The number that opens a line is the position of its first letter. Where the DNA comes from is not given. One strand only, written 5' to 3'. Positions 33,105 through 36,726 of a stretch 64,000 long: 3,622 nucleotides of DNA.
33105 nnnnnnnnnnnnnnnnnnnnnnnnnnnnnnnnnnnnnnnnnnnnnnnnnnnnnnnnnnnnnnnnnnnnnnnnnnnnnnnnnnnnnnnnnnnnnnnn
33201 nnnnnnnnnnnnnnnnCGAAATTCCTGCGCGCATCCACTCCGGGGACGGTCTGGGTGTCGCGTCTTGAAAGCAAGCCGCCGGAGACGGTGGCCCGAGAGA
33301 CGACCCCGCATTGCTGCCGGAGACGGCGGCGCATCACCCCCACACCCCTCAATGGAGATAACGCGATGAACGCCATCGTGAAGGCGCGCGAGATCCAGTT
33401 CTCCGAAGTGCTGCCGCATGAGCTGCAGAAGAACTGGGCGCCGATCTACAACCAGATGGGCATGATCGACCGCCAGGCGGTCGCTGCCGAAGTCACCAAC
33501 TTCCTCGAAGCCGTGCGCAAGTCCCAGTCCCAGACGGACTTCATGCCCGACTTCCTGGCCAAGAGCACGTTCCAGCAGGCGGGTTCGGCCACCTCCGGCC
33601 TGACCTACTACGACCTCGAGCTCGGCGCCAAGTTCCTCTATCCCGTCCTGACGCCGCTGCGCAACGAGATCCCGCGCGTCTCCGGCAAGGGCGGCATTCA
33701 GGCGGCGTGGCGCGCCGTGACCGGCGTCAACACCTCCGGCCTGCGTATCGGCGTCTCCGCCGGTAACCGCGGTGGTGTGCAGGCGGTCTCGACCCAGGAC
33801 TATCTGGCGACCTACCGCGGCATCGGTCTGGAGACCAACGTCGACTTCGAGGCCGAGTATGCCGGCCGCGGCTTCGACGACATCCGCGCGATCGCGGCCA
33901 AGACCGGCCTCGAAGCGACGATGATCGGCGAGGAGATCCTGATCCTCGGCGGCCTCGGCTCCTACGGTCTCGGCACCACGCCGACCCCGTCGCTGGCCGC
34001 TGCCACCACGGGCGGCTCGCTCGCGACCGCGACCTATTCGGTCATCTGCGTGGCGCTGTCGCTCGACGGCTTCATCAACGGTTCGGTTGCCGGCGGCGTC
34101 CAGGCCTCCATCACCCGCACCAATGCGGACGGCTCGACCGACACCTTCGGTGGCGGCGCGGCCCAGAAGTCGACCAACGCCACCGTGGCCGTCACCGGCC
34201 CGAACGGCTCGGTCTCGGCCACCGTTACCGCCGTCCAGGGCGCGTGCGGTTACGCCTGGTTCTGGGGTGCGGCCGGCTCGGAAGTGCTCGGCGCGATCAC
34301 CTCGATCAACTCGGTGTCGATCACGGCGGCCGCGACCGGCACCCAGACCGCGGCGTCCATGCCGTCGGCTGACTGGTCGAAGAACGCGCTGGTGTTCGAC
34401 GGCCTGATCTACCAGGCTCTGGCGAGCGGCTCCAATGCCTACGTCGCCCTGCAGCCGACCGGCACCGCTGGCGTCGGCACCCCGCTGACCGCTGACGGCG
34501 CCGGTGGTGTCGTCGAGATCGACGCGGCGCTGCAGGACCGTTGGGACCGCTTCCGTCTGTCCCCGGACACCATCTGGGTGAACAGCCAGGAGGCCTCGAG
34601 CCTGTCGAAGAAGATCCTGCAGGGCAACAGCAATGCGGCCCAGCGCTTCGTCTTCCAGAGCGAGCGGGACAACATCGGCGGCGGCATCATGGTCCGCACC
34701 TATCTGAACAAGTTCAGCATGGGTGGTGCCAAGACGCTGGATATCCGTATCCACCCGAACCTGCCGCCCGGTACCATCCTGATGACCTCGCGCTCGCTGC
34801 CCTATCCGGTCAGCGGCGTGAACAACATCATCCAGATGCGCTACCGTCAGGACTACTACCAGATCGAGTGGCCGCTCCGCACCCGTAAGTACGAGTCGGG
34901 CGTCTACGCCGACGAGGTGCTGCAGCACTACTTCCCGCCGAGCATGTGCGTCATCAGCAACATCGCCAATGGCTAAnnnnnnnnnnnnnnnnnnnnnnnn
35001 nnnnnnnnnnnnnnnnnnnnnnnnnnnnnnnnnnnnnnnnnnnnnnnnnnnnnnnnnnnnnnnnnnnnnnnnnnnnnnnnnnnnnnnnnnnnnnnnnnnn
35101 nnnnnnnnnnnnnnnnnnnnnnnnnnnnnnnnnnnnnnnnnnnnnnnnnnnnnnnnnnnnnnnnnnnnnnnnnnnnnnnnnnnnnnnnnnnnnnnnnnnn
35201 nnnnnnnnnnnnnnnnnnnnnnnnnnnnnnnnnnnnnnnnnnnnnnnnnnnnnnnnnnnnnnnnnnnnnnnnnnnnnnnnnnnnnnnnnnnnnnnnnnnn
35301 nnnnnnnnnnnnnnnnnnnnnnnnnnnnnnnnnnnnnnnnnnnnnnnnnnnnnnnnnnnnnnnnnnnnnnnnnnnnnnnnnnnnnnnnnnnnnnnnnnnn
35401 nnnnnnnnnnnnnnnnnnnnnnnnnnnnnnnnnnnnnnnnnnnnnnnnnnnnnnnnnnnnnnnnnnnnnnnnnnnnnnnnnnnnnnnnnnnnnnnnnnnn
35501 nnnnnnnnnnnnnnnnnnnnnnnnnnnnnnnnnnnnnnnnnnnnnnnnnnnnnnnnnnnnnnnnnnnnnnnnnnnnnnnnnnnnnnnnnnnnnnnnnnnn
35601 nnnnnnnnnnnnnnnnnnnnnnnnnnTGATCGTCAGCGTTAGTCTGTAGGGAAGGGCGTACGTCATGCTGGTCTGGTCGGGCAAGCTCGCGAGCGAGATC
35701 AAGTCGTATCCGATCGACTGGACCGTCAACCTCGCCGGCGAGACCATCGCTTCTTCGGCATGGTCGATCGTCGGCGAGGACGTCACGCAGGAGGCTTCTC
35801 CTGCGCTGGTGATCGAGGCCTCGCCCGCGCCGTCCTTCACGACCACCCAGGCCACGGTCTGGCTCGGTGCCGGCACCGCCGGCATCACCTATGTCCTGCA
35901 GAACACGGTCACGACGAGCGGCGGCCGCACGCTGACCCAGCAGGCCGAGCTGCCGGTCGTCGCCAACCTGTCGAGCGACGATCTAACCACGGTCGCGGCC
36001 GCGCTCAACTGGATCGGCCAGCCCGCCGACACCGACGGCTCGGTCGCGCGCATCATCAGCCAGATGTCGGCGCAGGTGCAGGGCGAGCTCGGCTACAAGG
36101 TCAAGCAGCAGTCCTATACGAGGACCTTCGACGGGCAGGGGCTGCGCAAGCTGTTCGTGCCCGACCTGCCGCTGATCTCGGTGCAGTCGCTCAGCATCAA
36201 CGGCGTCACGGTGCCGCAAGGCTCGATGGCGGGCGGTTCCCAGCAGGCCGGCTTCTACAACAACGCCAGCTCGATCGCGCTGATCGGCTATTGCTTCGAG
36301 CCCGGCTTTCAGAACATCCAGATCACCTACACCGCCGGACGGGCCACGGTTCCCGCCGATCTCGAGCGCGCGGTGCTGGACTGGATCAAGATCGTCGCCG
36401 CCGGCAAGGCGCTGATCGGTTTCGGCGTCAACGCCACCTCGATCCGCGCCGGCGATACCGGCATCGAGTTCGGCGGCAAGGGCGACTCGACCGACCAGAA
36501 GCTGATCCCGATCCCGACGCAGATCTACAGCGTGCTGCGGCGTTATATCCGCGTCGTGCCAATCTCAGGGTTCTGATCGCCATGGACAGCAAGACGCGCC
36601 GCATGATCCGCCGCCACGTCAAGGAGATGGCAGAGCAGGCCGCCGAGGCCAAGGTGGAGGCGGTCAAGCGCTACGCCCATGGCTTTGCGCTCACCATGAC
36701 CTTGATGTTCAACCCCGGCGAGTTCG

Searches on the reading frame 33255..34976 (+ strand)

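Call 32: search_protein_families(library=pfam, proteins=[window:33255-34976:+], max_evalue=0.01)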
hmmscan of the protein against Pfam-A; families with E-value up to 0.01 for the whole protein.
window:33255-34976:+ (573 aa): 0 families

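Call 40: search_protein_families(library=phrogs, proteins=[window:33255-34976:+], max_evalue=0.001)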
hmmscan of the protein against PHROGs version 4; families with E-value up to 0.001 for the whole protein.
window:33255-34976:+ (573 aa): 1 family
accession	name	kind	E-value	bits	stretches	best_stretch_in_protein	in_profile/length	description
phrog_13692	-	unknown function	1.2e-139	466.9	1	75-571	3-490/491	-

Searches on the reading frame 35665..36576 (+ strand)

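Call 32: search_protein_families(library=pfam, proteins=[window:35665-36576:+], max_evalue=0.01)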
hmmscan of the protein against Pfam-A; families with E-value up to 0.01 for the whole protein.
window:35665-36576:+ (303 aa): 1 family
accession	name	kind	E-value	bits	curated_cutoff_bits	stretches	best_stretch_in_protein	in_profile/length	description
PF23148.1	Gp77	-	2.6e-17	63.5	27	1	7-95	1-82/84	Podophage GP4 fiber-tail adaptor protein gp77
